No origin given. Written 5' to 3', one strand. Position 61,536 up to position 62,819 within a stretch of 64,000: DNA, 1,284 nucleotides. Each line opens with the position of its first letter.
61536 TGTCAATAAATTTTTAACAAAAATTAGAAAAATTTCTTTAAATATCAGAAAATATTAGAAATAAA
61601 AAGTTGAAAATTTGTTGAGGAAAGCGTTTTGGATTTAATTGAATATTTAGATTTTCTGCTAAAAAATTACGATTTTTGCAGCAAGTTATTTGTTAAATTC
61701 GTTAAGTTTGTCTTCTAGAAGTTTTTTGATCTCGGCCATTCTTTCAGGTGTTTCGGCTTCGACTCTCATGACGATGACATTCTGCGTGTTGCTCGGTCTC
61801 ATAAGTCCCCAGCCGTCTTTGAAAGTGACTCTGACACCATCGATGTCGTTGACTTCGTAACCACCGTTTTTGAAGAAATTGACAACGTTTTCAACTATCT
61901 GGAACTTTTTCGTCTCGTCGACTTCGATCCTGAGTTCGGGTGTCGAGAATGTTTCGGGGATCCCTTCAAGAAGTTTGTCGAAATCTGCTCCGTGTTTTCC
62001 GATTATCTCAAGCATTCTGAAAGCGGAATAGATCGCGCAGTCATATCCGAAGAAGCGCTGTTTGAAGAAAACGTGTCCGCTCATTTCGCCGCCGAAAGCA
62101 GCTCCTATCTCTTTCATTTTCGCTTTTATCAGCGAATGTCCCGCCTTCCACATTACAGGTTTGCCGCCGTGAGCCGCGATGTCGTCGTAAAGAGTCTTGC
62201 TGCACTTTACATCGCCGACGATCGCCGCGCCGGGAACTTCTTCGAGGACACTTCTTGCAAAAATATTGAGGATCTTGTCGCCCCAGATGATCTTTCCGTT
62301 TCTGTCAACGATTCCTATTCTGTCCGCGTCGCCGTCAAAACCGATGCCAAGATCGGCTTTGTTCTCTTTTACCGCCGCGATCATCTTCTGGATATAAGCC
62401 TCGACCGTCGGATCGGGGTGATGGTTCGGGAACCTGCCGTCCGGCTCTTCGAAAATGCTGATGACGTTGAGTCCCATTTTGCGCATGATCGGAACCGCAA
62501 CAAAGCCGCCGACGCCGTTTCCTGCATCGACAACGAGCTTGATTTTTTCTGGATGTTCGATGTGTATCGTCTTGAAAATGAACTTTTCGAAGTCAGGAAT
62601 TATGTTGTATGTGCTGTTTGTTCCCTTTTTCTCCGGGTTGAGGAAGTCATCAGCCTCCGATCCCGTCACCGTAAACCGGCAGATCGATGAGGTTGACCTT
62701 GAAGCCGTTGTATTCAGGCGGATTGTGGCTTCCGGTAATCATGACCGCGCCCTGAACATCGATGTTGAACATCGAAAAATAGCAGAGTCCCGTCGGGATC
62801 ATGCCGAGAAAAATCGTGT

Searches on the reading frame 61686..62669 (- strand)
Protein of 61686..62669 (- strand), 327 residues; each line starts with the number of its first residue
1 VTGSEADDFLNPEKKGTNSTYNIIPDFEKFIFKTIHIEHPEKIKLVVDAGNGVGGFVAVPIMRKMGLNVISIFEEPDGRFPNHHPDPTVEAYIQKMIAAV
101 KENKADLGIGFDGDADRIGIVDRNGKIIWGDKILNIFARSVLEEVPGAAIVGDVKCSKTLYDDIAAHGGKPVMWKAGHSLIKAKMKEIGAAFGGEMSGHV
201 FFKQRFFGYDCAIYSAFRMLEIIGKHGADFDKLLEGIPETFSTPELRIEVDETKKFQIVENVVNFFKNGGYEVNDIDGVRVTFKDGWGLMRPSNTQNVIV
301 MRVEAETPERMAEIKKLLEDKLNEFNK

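Call 71: search_protein_families(library=pfam, proteins=[window:61686-62669:-], max_evalue=0.01)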
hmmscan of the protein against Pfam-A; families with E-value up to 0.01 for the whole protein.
window:61686-62669:- (327 aa): 4 families
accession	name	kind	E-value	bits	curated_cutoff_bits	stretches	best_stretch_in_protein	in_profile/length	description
PF02879.22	PGM_PMM_II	-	9.1e-26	90.8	29.3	1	36-125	14-103/103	Phosphoglucomutase/phosphomannomutase, alpha/beta/alpha domain II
PF02880.22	PGM_PMM_III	-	2.4e-24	86.1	20.7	1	129-240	1-114/115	Phosphoglucomutase/phosphomannomutase, alpha/beta/alpha domain III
PF00408.26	PGM_PMM_IV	-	1.2e-12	48.2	23.1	1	245-318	1-65/68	Phosphoglucomutase/phosphomannomutase, C-terminal domain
PF09981.14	DUF2218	-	0.002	18.9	29.1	1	275-325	29-77/88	Uncharacterized protein conserved in bacteria (DUF2218)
